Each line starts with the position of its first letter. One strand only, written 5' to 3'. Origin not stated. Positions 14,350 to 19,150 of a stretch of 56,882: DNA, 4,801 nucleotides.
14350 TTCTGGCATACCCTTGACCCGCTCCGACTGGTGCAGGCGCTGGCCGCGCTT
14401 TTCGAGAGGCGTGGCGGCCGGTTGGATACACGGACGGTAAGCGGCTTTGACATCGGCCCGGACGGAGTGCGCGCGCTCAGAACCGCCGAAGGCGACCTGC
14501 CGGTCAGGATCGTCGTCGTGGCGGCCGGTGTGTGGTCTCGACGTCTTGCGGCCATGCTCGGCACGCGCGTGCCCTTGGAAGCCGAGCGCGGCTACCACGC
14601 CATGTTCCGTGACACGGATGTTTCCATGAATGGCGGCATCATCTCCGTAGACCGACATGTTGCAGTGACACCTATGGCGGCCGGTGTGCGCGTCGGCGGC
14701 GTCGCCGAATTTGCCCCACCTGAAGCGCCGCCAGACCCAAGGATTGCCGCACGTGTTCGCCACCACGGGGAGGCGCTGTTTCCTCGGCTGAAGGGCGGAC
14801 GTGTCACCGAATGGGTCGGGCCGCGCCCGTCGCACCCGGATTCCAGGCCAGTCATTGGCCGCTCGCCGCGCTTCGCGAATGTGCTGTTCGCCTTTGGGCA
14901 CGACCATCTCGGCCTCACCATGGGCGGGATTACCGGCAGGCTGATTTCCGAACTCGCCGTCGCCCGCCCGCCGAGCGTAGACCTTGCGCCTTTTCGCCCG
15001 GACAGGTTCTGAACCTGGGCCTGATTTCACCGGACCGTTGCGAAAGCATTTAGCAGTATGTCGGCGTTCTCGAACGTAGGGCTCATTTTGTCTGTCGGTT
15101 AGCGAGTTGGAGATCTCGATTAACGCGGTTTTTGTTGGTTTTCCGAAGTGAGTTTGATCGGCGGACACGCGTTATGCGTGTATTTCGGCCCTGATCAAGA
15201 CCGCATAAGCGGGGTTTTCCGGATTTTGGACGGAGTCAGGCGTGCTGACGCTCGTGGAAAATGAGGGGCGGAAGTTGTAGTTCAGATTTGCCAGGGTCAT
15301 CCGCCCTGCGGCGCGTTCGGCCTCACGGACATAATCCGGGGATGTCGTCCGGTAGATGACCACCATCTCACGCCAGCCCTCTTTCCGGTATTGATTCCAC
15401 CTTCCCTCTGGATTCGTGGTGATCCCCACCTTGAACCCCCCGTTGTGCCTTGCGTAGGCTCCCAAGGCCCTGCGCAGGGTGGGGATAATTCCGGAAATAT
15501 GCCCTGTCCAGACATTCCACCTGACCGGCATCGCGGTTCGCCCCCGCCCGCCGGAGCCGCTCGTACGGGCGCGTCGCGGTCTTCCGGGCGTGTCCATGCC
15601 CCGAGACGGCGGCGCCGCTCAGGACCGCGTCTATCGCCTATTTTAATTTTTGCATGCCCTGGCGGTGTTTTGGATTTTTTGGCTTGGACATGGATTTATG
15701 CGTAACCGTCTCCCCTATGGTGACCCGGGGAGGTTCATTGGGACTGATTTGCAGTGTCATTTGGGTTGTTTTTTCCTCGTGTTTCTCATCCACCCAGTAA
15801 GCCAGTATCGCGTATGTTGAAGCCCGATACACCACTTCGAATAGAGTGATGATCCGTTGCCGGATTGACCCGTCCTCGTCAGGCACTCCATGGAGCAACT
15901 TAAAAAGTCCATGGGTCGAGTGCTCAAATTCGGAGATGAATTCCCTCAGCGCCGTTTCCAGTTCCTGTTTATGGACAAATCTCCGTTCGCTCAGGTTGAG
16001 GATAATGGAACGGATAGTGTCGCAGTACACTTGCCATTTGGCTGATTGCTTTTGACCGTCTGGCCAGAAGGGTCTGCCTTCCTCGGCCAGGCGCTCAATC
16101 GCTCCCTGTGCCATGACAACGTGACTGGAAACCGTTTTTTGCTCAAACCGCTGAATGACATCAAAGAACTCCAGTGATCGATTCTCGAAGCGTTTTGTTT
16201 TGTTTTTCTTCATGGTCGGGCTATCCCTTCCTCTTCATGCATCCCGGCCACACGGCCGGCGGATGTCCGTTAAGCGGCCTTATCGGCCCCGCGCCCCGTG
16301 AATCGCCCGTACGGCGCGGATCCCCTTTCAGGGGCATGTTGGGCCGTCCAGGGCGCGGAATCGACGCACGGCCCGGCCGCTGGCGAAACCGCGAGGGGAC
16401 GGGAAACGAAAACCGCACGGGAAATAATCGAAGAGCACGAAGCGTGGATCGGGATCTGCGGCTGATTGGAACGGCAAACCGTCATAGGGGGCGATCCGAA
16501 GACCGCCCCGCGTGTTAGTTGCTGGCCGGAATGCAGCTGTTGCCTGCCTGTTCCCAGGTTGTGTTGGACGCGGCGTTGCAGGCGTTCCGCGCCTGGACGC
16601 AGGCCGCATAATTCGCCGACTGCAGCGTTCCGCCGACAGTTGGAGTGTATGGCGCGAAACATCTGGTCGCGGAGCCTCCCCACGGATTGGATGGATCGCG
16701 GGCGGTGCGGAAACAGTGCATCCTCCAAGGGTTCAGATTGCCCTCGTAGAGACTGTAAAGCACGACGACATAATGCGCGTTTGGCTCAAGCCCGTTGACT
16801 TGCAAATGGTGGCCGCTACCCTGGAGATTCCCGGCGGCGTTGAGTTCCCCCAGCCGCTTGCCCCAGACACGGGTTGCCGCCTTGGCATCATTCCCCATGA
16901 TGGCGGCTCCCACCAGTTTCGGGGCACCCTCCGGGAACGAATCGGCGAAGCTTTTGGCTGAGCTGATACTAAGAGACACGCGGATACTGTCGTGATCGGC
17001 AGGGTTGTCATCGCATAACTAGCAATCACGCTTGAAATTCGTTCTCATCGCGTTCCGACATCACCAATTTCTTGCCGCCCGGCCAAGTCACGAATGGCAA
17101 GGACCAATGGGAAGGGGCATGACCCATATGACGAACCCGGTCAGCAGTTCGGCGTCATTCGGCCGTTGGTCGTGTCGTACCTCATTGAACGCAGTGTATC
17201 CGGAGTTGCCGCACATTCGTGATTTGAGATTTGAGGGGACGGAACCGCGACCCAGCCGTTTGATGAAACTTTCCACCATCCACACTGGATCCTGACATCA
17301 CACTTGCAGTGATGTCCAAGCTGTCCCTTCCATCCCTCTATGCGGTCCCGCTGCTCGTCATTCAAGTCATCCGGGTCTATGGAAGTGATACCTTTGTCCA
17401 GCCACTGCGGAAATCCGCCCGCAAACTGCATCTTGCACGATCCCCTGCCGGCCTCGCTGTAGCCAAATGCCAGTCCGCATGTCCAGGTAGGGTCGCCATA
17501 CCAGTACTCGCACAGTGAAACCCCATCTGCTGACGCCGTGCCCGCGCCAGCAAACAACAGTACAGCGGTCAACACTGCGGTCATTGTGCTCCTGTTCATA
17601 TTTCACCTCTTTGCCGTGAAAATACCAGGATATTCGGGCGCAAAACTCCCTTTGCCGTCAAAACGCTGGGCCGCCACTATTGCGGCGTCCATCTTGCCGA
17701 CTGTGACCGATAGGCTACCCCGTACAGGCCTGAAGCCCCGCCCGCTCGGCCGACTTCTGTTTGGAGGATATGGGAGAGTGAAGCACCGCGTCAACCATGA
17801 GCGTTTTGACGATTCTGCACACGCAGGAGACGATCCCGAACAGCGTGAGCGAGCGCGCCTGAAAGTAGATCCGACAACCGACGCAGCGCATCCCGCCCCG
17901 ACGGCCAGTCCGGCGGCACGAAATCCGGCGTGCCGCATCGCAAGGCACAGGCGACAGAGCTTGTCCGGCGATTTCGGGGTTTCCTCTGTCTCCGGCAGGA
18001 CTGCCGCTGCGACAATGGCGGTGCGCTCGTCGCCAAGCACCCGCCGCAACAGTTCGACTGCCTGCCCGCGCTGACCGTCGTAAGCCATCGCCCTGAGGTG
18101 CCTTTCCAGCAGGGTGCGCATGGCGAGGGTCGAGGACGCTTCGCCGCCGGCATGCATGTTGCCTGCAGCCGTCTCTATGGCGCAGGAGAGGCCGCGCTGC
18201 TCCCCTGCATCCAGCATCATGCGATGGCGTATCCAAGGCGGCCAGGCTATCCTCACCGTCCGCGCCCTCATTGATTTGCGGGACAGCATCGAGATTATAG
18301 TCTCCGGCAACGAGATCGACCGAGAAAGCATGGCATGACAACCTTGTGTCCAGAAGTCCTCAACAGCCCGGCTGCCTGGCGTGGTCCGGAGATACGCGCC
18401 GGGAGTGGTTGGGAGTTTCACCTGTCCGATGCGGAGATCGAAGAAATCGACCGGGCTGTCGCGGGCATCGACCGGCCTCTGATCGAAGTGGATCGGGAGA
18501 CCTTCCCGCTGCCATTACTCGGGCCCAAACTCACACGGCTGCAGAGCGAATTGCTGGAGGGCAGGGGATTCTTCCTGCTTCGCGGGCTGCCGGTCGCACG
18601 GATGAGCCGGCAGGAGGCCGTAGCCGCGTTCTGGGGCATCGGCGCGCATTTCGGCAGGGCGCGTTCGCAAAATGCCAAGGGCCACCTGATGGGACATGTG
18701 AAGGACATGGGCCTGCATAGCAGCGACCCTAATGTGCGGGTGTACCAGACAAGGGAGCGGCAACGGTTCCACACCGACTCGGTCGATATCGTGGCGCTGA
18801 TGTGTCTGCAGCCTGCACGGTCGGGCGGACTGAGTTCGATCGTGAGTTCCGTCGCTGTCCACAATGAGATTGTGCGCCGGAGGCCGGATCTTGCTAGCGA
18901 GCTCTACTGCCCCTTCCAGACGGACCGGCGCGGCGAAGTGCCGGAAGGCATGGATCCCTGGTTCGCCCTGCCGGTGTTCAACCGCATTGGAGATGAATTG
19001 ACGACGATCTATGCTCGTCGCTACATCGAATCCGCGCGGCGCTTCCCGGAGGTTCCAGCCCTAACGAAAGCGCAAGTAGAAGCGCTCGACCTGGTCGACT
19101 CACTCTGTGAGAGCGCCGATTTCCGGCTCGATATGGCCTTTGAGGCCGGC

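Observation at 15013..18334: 3.3-kb block of five same-strand orphan ORFs between a dadA-like and a tauD-like gene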

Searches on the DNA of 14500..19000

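Call 84: search_rna_families(source=window, start=14500, end=19000, threshold=evalue, max_evalue=0.1)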
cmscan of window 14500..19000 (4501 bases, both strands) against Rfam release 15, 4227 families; matches with E-value up to 0.1: 0.
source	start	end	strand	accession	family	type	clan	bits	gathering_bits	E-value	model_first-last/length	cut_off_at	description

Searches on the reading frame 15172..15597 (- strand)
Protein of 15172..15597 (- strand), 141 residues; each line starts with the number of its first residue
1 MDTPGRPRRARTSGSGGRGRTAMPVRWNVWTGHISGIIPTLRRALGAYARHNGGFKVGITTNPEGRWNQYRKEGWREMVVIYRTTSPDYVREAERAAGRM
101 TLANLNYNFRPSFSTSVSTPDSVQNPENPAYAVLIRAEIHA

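Call 3: search_protein_families(library=pfam, proteins=[window:15172-15597:-], max_evalue=1)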
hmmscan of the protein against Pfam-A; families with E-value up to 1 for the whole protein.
window:15172-15597:- (141 aa): 3 families
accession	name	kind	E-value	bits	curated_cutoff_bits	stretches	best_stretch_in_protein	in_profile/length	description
PF10544.15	T5orf172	-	0.0051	17.7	20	1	51-96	11-62/101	T5orf172 domain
PF13455.12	MUG113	-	0.041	14.9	22.3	1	55-95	1-41/73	Meiotically up-regulated gene 113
PF01541.30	GIY-YIG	-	0.047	14.4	22.6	1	57-75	17-35/78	GIY-YIG catalytic domain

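Call 4: search_protein_families(library=ncbifam, proteins=[window:15172-15597:-], max_evalue=1)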
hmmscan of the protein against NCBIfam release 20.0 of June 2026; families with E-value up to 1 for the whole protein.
window:15172-15597:- (141 aa): 0 families

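Call 6: search_protein_families(library=padloc, proteins=[window:15172-15597:-], max_evalue=1)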
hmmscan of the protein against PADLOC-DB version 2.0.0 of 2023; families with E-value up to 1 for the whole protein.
window:15172-15597:- (141 aa): 0 families

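Call 7: search_protein_families(library=phrogs, proteins=[window:15172-15597:-], max_evalue=1)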
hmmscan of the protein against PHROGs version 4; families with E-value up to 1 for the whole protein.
window:15172-15597:- (141 aa): 1 family
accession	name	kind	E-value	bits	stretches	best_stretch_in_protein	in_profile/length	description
phrog_681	-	DNA, RNA and nucleotide metabolism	0.0018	18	1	52-100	452-503/576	endonuclease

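Call 47: search_protein_families(library=pfam, alignment_id=A2, max_evalue=0.01)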
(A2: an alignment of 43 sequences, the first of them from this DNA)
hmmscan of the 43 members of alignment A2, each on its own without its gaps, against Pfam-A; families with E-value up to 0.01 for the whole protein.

A. member 1, seq(119 aa): 1 family
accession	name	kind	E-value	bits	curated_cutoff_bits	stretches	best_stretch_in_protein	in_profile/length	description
PF10544.15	T5orf172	-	0.0036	18.2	20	1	29-74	11-62/101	T5orf172 domain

B. families by the number of members that match (of 43 scanned): 5 families
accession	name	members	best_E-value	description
PF10544.15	T5orf172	16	4.1e-05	T5orf172 domain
PF13455.12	MUG113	15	1e-05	Meiotically up-regulated gene 113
PF01541.30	GIY-YIG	8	6.8e-06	GIY-YIG catalytic domain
PF10723.15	RepB-RCR_reg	1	0.007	Replication regulatory protein RepB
PF07744.19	SPOC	1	0.0089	SPOC domain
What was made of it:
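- On GIY-YIG nuclease superfamily (ORF5): Family members reach E values of 4e-5, 1e-5 and 7e-6 (call 47).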

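Call 49: search_solved_structures(query=A2, max_evalue=1, show_alignments=2)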
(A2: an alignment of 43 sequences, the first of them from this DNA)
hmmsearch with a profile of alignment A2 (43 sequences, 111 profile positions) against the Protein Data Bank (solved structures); distinct sequences matched with E-value up to 1: 6.
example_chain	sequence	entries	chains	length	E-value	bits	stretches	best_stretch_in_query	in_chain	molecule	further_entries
7wme_A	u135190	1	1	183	0.14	15.4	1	28-51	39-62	Structure-specific endonuclease subunit SLX1 homolog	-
3s84_A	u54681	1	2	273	0.3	14.4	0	9-32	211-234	Apolipoprotein A-IV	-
9hx4_F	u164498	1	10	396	0.51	13.6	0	9-32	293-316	Apolipoprotein A-IV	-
4xlg_A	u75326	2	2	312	0.59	13.4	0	27-49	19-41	Structure-specific endonuclease subunit SLX1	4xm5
6r3e_A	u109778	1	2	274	0.64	13.3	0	53-70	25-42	DNA (cytosine-5)-methyltransferase 3B,DNA (cytosine-5)-methyltransferase 3B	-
1ywl_A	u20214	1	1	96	0.92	12.8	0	29-55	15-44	Hypothetical UPF0213 protein EF2693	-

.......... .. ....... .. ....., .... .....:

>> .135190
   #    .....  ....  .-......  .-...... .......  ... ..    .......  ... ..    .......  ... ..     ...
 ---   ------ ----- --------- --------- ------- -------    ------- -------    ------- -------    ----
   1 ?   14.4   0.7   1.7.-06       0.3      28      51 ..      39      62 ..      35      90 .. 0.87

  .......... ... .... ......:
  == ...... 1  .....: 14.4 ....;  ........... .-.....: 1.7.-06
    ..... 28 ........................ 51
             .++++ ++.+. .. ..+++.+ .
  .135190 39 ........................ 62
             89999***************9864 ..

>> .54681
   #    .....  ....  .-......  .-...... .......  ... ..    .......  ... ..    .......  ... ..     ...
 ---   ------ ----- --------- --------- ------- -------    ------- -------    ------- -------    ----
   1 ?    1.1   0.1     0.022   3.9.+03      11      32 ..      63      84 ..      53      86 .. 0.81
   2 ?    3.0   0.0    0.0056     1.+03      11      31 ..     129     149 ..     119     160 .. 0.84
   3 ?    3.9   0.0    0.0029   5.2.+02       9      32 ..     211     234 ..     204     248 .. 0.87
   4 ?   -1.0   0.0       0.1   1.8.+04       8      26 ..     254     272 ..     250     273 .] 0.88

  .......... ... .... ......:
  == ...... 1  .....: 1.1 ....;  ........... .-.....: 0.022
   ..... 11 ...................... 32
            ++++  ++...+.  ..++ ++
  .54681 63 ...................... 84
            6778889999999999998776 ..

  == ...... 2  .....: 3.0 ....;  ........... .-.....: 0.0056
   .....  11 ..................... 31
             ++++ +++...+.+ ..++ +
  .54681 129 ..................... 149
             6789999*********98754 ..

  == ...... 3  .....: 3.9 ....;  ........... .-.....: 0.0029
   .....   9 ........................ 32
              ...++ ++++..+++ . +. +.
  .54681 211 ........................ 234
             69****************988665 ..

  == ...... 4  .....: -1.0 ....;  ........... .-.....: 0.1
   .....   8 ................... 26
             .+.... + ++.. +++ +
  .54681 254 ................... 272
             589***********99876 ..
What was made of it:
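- On GIY-YIG nuclease superfamily (ORF5): Their equivalence to the GIY-YIG catalytic residues rests only on a short profile match to SLX1, E=0.14 (call 49).
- Closest known: GIY-YIG nuclease superfamily, small T5orf172 / MUG113-like branch. Same: Its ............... stretch aligns with the YIG/Arg region of SLX1 and other GIY-YIG proteins (calls 47, 49).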

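Call 59: find_related_loci(query=A4, collection=viral_contigs, flank=5000)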
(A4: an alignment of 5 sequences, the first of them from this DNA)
Query A4 (119 aa) in viral_contigs; peptide patterns used: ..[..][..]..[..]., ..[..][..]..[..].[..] (x = any residue, [..] = any of these).
16 stretches matched a pattern, but none encodes a relative of the query by tblastn (E <= 1e-3).

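Call 79: search_protein_families(library=pfam, proteins=[L072:9277-9822:-, L064:9280-9885:+, L066:2481-2939:-, L072:11380-11775:+, L073:17818-19317:+, L072:13259-13681:-], max_evalue=0.1)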
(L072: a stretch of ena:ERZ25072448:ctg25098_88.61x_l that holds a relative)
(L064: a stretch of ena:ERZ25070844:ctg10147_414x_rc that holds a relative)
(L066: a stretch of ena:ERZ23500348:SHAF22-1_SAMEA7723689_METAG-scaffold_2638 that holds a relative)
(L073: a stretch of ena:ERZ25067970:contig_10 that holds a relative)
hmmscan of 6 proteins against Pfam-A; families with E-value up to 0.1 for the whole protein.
L072:9277-9822:- (181 aa): 0 families

L064:9280-9885:+ (201 aa): 0 families

L066:2481-2939:- (152 aa): 0 families

L072:11380-11775:+ (131 aa): 0 families

L073:17818-19317:+ (499 aa): 0 families

L072:13259-13681:- (140 aa): 3 families
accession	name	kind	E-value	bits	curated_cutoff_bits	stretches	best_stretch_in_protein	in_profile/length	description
PF12728.13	HTH_17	-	0.0002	22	27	1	68-111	3-44/51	Helix-turn-helix domain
PF13411.12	MerR_1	-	0.01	16.4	21.6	1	68-94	2-28/69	MerR HTH family regulatory protein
PF00376.29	MerR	-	0.042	14.1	28.2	1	68-94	1-27/38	MerR family regulatory protein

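Call 89: search_protein_families(library=padloc, alignment_id=A2, max_evalue=0.01)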
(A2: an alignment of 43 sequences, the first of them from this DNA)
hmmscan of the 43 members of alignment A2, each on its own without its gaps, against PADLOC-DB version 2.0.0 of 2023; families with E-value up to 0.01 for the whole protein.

A. member 1, seq(119 aa): 0 families

B. families by the number of members that match (of 43 scanned): 3 families
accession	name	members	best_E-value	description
PDLC04923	PDC-S14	3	0.00014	-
PDLC04925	PDC-S14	2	2.6e-05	-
PDLC03470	REase_II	1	0.0011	Type II restriction enzyme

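Call 91: search_dna_similar(query=window:15175-15531:-, collection=plasmids, mode=protein, max_evalue=0.001, max_rows=30)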
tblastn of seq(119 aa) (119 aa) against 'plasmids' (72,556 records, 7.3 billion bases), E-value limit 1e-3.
No match.
